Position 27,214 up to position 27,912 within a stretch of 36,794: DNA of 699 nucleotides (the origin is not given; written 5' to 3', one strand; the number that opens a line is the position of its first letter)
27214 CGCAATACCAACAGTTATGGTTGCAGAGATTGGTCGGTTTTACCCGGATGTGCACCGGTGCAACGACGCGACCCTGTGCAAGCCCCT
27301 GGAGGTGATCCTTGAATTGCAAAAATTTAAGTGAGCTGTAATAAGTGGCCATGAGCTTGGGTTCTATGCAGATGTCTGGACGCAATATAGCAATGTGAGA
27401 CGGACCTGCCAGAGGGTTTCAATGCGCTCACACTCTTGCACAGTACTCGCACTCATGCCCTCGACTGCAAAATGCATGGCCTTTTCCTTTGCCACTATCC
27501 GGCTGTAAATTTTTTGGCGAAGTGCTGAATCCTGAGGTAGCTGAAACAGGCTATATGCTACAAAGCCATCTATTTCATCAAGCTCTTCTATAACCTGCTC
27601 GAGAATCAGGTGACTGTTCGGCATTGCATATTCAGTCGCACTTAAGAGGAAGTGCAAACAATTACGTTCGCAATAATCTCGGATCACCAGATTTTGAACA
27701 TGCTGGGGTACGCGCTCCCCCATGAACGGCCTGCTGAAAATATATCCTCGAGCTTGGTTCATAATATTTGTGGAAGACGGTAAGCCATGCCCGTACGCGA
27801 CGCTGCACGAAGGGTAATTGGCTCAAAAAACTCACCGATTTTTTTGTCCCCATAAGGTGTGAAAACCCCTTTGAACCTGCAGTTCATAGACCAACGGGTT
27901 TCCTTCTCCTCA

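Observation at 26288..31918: Uncharacterised sugar-tailoring module: radical SAM + 132-aa orphan + 2OG/Fe(II) oxygenase + split transketolase + HAD-kinase fusion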

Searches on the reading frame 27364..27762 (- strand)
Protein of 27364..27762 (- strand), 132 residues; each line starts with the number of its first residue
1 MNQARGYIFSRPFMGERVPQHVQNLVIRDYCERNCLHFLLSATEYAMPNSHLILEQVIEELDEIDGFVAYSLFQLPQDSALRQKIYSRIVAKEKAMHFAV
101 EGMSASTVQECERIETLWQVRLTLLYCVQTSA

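Call 4: search_protein_families(library=ncbifam, proteins=[window:27364-27762:-], max_evalue=0.01)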
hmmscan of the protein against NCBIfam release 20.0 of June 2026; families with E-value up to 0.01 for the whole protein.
window:27364-27762:- (132 aa): 1 family
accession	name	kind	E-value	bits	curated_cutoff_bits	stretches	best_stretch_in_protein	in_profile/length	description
TIGR04323.1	SpoChoClust_1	subfamily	1.3e-43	147.8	55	1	4-122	2-120/122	LIC12192 family sporadic carbohydrate cluster protein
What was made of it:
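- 27364..27762 (-): TIGR04323 (LIC12192-family) small protein with a resolvase-like fold. TIGR04323 147.8 bits, cutoff 55 (call 4).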

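Call 5: search_protein_families(library=pfam, proteins=[window:27364-27762:-], max_evalue=0.01)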
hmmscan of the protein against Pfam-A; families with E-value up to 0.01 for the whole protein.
window:27364-27762:- (132 aa): 0 families

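Call 10: find_homologous_proteins(query=window:27364-27762:-, max_evalue=0.001)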
Query window:27364-27762:- (132 aa): 2213 proteins with E <= 0.001 among 2222 candidates; the best 120 are listed.
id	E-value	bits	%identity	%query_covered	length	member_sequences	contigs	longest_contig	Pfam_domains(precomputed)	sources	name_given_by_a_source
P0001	4.6e-72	258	100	90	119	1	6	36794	-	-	-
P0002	3.2e-59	216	73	100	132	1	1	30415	-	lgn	-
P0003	3.4e-59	216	73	100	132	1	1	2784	-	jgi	jgi:sporadic carbohydrate cluster protein (TIGR04323 family)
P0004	1.0e-58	215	74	100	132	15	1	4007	-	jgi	-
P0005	2.6e-58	213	75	96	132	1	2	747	-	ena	-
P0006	3.8e-58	213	74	98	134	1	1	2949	-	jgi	jgi:sporadic carbohydrate cluster protein (TIGR04323 family)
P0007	7.0e-58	212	72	99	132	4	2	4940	-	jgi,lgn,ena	-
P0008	8.2e-58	212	72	98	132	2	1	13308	-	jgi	jgi:sporadic carbohydrate cluster protein (TIGR04323 family)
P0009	1.0e-57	211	75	98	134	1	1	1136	-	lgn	-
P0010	1.5e-57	211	73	98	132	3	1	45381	-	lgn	-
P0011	1.7e-57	211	73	100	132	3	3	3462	-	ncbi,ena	-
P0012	1.7e-57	211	73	98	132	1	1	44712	-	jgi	jgi:sporadic carbohydrate cluster protein (TIGR04323 family)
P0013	1.8e-57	211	73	100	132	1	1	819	-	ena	-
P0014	1.8e-57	211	73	100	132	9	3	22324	-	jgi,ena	jgi:sporadic carbohydrate cluster protein (TIGR04323 family)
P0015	2.1e-57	210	75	98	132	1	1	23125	-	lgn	-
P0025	3.6e-56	206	70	100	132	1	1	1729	-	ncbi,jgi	jgi:sporadic carbohydrate cluster protein (TIGR04323 family)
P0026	3.8e-56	206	72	96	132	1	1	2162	-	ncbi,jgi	jgi:sporadic carbohydrate cluster protein (TIGR04323 family)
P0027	4.2e-56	206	72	96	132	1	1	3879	-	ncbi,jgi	jgi:sporadic carbohydrate cluster protein (TIGR04323 family)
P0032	1.6e-55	204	69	100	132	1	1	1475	-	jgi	jgi:sporadic carbohydrate cluster protein (TIGR04323 family)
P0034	2.5e-55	204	71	98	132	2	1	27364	-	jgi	jgi:sporadic carbohydrate cluster protein (TIGR04323 family)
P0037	3.8e-55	203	72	100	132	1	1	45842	-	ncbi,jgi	jgi:sporadic carbohydrate cluster protein (TIGR04323 family)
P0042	7.1e-55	202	68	98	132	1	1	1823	-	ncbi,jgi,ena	jgi:sporadic carbohydrate cluster protein (TIGR04323 family)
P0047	1.1e-54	202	72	98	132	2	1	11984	-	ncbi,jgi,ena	jgi:sporadic carbohydrate cluster protein (TIGR04323 family)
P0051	1.3e-54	201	67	100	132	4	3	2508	-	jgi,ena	jgi:sporadic carbohydrate cluster protein (TIGR04323 family)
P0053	1.6e-54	201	66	99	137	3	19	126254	-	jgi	jgi:sporadic carbohydrate cluster protein (TIGR04323 family)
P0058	4.9e-54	200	69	99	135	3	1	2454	-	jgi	jgi:sporadic carbohydrate cluster protein (TIGR04323 family)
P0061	7.2e-54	199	69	100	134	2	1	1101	-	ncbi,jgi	jgi:sporadic carbohydrate cluster protein (TIGR04323 family)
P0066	2.5e-53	197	68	100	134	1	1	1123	-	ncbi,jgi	jgi:sporadic carbohydrate cluster protein (TIGR04323 family)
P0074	6.9e-53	196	66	98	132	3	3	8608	-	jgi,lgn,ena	jgi:sporadic carbohydrate cluster protein (TIGR04323 family)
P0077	7.3e-53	196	69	98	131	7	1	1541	-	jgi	jgi:sporadic carbohydrate cluster protein (TIGR04323 family)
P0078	7.9e-53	196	68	97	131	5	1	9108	-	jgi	jgi:sporadic carbohydrate cluster protein (TIGR04323 family)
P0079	8.4e-53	196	65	98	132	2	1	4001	-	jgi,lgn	jgi:sporadic carbohydrate cluster protein (TIGR04323 family)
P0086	1.4e-52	195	66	99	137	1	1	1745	-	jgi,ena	jgi:sporadic carbohydrate cluster protein (TIGR04323 family)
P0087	1.4e-52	195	67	98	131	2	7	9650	-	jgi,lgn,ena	jgi:sporadic carbohydrate cluster protein (TIGR04323 family)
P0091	2.9e-52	194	66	98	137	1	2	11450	-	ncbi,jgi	jgi:sporadic carbohydrate cluster protein (TIGR04323 family)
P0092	3.0e-52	194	67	100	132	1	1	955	-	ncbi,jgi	jgi:sporadic carbohydrate cluster protein (TIGR04323 family)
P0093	3.7e-52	194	65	98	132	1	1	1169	-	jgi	jgi:sporadic carbohydrate cluster protein (TIGR04323 family)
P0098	6.5e-52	193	65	98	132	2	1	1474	-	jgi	jgi:sporadic carbohydrate cluster protein (TIGR04323 family)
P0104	9.2e-52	192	65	100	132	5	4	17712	-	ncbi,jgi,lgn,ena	jgi:sporadic carbohydrate cluster protein (TIGR04323 family)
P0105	9.3e-52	192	68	98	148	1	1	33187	-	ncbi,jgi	jgi:sporadic carbohydrate cluster protein (TIGR04323 family)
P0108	1.1e-51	192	64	98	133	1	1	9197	-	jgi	jgi:sporadic carbohydrate cluster protein (TIGR04323 family)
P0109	1.3e-51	192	71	94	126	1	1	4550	-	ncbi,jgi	jgi:sporadic carbohydrate cluster protein (TIGR04323 family)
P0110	1.3e-51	192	68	98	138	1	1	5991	-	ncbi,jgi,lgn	jgi:sporadic carbohydrate cluster protein (TIGR04323 family)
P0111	1.4e-51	192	66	97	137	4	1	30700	-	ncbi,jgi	jgi:sporadic carbohydrate cluster protein (TIGR04323 family)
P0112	1.5e-51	192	68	96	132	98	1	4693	-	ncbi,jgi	jgi:sporadic carbohydrate cluster protein (TIGR04323 family)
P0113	1.7e-51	191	68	96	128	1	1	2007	-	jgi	jgi:sporadic carbohydrate cluster protein (TIGR04323 family)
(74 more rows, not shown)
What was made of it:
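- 27364..27762 (-): At least 2213 clusters of homologues (call 10).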

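Call 12: find_related_loci(query=A1, collection=genome_contigs, flank=10000)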
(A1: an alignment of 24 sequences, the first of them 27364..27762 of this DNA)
Query A1 (132 aa) in genome_contigs; peptide patterns used: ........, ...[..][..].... (x = any residue, [..] = any of these).
165 stretches matched a pattern; 135 encode a relative of the query (tblastn E <= 1e-3); the best 80 are kept; 80 distinct loci.
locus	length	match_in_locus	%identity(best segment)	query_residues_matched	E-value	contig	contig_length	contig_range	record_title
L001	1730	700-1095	75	1-132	1e-67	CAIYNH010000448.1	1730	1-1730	MAG: uncultured beta proteobacterium isolate Ja_bin-4054 genome assembly, contig: bin-4054:0448/1015, whole genome shotg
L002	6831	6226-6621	70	1-132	4e-63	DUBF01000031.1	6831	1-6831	MAG TPA_asm: Rhodospirillales bacterium isolate UWMA-0295 NODE_14265_length_6831_cov_0.086453, whole genome shotgun sequ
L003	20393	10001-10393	67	1-131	8e-60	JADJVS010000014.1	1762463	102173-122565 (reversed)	MAG: Sulfuritalea sp. isolate Hjor_18-Q3-R7-51_MAXAC.006 tig00119763-10-17618800, whole genome shotgun sequence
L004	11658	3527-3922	65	1-132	2e-57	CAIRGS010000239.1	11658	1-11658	MAG: uncultured Nitrosomonadales bacterium isolate Loclat_bin-08429 genome assembly, contig: bin-08429:239/297, whole ge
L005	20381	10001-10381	69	1-127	2e-57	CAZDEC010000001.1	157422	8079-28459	MAG TPA_asm: uncultured Thioalkalispiraceae bacterium isolate SRP128015_co1_443 genome assembly, contig: NODE_15_length_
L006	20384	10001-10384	66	1-128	9e-57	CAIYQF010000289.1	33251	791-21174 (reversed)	MAG: uncultured beta proteobacterium isolate Kiruna_bin-01542 genome assembly, contig: bin-01542:289/509, whole genome s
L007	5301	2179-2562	65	1-128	1e-56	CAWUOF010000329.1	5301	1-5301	MAG: uncultured bacterium isolate SRR1522964_concoct_30_1705335406 genome assembly, contig: ERZ11849542.4022, whole geno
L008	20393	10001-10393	64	1-131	2e-56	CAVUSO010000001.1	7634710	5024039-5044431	MAG: uncultured cyanobacterium isolate MFD01689.bin.1.35 genome assembly, contig: contig_27210, whole genome shotgun seq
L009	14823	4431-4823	64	1-131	2e-56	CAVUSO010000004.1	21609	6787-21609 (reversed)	MAG: uncultured cyanobacterium isolate MFD01689.bin.1.35 genome assembly, contig: contig_55017, whole genome shotgun seq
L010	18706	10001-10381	66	1-127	1e-55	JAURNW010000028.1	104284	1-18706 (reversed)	MAG: Gammaproteobacteria bacterium isolate SFB_Poly_Co_19 k141_2267860, whole genome shotgun sequence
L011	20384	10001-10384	64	1-128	7e-55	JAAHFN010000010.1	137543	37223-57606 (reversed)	MAG: Oscillatoria sp. SIO1A7 1A7_NODE_10, whole genome shotgun sequence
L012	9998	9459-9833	66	3-127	5e-55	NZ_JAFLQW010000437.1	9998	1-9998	Phormidium pseudopriestleyi FRX01 c_000000194898, whole genome shotgun sequence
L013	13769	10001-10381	65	1-127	7e-55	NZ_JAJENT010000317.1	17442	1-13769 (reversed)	Phormidium sp. CCY1219 NODE_1313027+_length_17442_cov_76.6367, whole genome shotgun sequence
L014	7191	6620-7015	63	1-132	2e-54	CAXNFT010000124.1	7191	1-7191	MAG: Rhodoferax sp. isolate MH-09jul19-342 genome assembly, contig: MH-09jul19-C25112, whole genome shotgun sequence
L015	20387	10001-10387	63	2-130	6e-54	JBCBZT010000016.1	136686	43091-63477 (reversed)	MAG: Cyanobacteria bacterium P01_A01_bin.123 k141_1152887_length_136686_cov_44.6527, whole genome shotgun sequence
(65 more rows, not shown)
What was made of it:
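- Hosts include Beta-, Gamma- and Alphaproteobacteria, cyanobacteria, Leptospira, Pelagibacteraceae, Actinobacteria, Bdellovibrio and Myxococcales, and one locus is assigned to Chitinophaga (call 12).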

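Call 25: search_solved_structures(query=A2, max_evalue=10, show_alignments=2)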
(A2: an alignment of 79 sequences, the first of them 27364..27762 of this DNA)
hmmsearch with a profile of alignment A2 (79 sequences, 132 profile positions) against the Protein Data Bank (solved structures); distinct sequences matched with E-value up to 10: 1.
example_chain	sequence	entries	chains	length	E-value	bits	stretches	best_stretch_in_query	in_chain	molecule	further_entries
5efx_A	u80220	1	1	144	0.94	12.6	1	21-51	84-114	Rho guanine nucleotide exchange factor 2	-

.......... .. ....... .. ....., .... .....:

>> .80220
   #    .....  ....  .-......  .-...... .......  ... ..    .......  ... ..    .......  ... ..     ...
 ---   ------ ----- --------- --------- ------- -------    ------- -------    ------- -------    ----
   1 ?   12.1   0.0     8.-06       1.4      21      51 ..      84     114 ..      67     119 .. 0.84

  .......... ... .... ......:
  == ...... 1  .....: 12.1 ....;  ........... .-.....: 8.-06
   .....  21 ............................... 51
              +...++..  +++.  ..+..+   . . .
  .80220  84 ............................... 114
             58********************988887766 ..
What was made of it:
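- Closest known: Serine recombinase. Different: There is no DNA-binding domain and no PDB sequence match (call 25).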

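Call 32: predict_structure(alignment_id=A2)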
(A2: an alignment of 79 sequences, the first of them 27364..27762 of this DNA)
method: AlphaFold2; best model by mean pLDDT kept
length: 132 residues; sequences in the alignment: 79
mean_pLDDT: 78.9   pTM: 0.74
mean pLDDT of the five models: 78.9, 75.8, 75.0, 73.4, 72.2
residues with pLDDT >= 90: 42; 70-90: 54; 50-70: 31; < 50: 5
segments of 3 or more residues with pLDDT < 50: 43-45
pLDDT, mean of each block of 10 residues (from residue 1): 56 63 86 82 56 75 83 86 92 91 94 92 75 56
secondary structure, 60 per line:
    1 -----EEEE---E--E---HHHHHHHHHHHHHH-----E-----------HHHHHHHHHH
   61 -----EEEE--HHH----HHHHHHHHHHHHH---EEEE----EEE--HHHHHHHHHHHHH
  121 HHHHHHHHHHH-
elements in order: E6-9 H20-33 H51-60 E66-69 H79-91 E95-98 E103-105 H108-131
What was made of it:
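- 27364..27762 (-): AF2 pLDDT 78.9 (call 32).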

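Call 34: fold_search(model_id=the predicted structure, library=pdb)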
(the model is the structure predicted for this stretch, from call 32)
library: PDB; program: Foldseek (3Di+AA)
matches with E <= 10: 1155; with E <= 0.001: 0
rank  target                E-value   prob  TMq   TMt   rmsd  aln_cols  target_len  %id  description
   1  3guv                  2.9e-03  1.00  0.62  0.56   7.3       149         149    9  Crystal structure of a resolvase family site-specific recombinase from Streptococcus pneumoniae (released 2009-04-07)
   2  3g13_A                3.3e-03  1.00  0.55  0.50   6.8       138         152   13  Crystal structure of putative conjugative transposon recombinase from Clostridium difficile (released 2009-02-10)
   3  1gdt_A                4.9e-03  1.00  0.52  0.41   5.0       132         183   13  CRYSTAL STRUCTURE OF A SITE-SPECIFIC RECOMBINASE, GAMMA-DELTA RESOLVASE COMPLEXED WITH A 34 BP CLEAVAGE SITE (released 1996-04-03)
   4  3bvp_B                6.4e-03  1.00  0.61  0.61   5.8       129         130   12  Crystal Structure of the N-terminal Catalytic Domain of TP901-1 Integrase (released 2008-08-12)
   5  9dxd_A                6.8e-03  1.00  0.63  0.19   5.2       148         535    9  attLmm bound serine integrase and RDF complex in the pre-rotation state (released 2026-01-21)
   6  2rsl_A                6.8e-03  0.99  0.49  0.55   4.6       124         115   13  REFINEMENT OF GAMMA DELTA RESOLVASE REVEALS A STRIKINGLY FLEXIBLE MOLECULE (released 1994-04-30)
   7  3g13_B                8.9e-03  0.96  0.45  0.44   8.0       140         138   13  Crystal structure of putative conjugative transposon recombinase from Clostridium difficile (released 2009-02-10)
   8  5cy1_A                1.0e-02  0.99  0.48  0.38   6.2       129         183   16  Tn3 resolvase - site III complex crystal form I (released 2017-01-11)
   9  8qhr_A                1.2e-02  0.95  0.38  0.38   5.5        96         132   21  Crystal structure of the human DNPH1 glycosyl-enzyme intermediate (released 2023-11-08)
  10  9ia6_B                1.3e-02  0.93  0.39  0.39   4.9        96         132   20  Crystal structure of DNPH1 bound by compound 3. (released 2025-11-12)
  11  9ia6_C                1.3e-02  0.92  0.37  0.38   5.0        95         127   18  Crystal structure of DNPH1 bound by compound 3. (released 2025-11-12)
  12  2rsl_B                1.5e-02  0.98  0.49  0.52   5.0       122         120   16  REFINEMENT OF GAMMA DELTA RESOLVASE REVEALS A STRIKINGLY FLEXIBLE MOLECULE (released 1994-04-30)
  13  9ia6_A                1.5e-02  0.94  0.39  0.40   4.9        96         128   18  Crystal structure of DNPH1 bound by compound 3. (released 2025-11-12)
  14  4kxm_B                1.5e-02  0.91  0.36  0.36   5.2        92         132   21  Crystal structure of DNPH1 (RCL) WITH N6-ISOPENTENYL-AMP (released 2014-02-05)
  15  1zr2_B                1.6e-02  0.99  0.59  0.45   5.9       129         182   15  Structure of a Synaptic gamma-delta Resolvase Tetramer Covalently Linked to two Cleaved DNAs (released 2005-08-30)
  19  3bvp_A                1.7e-02  0.98  0.54  0.53   6.0       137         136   10  Crystal Structure of the N-terminal Catalytic Domain of TP901-1 Integrase (released 2008-08-12)
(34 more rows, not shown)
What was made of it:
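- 27364..27762 (-): Foldseek best matches are serine-recombinase catalytic domains, E 3e-3 and TMq 0.5-0.63 (call 34).
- Closest known: Serine recombinase. Same: This is the best structural match of the small-protein model (3guv, 3g13, 1gdt, 3bvp; TMq 0.5-0.63; call 34).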

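Call 40: search_protein_representatives(alignment_id=A2)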
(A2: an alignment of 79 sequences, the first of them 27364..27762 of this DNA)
Query: 79 sequences, 132 profile positions. Proteins with E-value up to 0.001 (for the whole library): 819; up to 1e-10: 463; up to 1e-30: 79. The best 150 are listed.
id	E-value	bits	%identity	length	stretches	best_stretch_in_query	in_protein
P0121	1.8e-60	218.9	-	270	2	4-117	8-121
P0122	1.0e-57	209.9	-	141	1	2-129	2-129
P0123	3.4e-46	172.7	-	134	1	3-129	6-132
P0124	4.0e-46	172.4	-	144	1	1-124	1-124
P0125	4.4e-46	172.3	-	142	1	5-129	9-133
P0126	5.6e-46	171.9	-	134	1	1-129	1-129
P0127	5.1e-45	168.8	-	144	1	5-130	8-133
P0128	1.7e-44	167.2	-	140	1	4-129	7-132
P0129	5.5e-43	162.3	-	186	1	3-125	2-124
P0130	3.0e-42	159.9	-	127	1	1-91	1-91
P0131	2.0e-41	157.2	-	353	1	3-122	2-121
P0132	4.7e-41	156.0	-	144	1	5-130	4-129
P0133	1.6e-40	154.3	-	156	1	1-123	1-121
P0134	7.6e-40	152.1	-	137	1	1-127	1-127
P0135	3.1e-39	150.1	-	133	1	4-130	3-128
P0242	3.4e-27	111.2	-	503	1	15-121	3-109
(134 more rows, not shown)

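Call 66: search_protein_families(library=pfam, proteins=[P0242, P0131], max_evalue=0.01)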
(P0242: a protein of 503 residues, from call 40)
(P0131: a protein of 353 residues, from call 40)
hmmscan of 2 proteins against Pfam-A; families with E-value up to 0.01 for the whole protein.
P0242 (503 aa): 7 families
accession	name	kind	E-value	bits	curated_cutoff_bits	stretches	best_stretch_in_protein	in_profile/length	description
PF13489.12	Methyltransf_23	-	1.4e-22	80.6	27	1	222-358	18-161/164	Methyltransferase domain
PF08242.18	Methyltransf_12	-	1.2e-15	58.5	30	1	231-319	1-98/98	Methyltransferase domain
PF08241.18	Methyltransf_11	-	5.4e-13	49.8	21.2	1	231-321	1-95/95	Methyltransferase domain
PF13649.12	Methyltransf_25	-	4e-10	40.7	27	1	231-317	2-97/97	Methyltransferase domain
PF13847.12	Methyltransf_31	-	8.6e-09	35.7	27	1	285-325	73-113/145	Methyltransferase domain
PF00891.24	Methyltransf_2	-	0.00015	21.6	22.3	1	198-321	34-164/210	O-methyltransferase domain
PF02390.23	Methyltransf_4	-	0.0038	17.2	24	0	230-262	5-37/173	Putative methyltransferase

P0131 (353 aa): 13 families
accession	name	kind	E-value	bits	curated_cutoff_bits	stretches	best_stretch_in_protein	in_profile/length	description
PF13847.12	Methyltransf_31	-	1.5e-14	54.4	27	1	207-340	3-143/145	Methyltransferase domain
PF13649.12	Methyltransf_25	-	1.1e-13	52.1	27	1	211-298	1-92/97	Methyltransferase domain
PF08241.18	Methyltransf_11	-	1.1e-13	52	21.2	1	212-298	1-86/95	Methyltransferase domain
PF08242.18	Methyltransf_12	-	1e-11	45.9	30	1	212-297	1-90/98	Methyltransferase domain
PF13489.12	Methyltransf_23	-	1.3e-10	41.7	27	1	194-343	7-159/164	Methyltransferase domain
PF05175.20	MTS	-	1.3e-06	28.6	23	1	201-276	25-104/170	Methyltransferase small domain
PF07021.18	MetW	-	2.1e-06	28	21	1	206-304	12-107/193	Methionine biosynthesis protein MetW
PF13679.12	Methyltransf_32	-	3.8e-06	27.4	27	1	193-268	10-86/143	Methyltransferase domain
PF02353.26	CMAS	-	4.3e-05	23.4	27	1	199-297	54-154/273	Mycolic acid cyclopropane synthetase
PF01728.25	FtsJ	-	0.00051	20.4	24.1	1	199-276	12-97/181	FtsJ-like methyltransferase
PF06325.19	PrmA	-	0.0014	18.6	22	1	205-276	159-232/296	Ribosomal protein L11 methyltransferase (PrmA)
PF01135.25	PCMT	-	0.0083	16.4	20.3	0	197-252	66-119/210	Protein-L-isoaspartate(D-aspartate) O-methyltransferase (PCMT)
PF05206.20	TRM13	-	0.0095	15.9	26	1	195-305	6-107/257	Methyltransferase TRM13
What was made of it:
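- On HAD superfamily phosphatase: No Pfam or NCBIfam hit for residues 1-200 or for a stand-alone homologue (calls 4, 5, 66)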
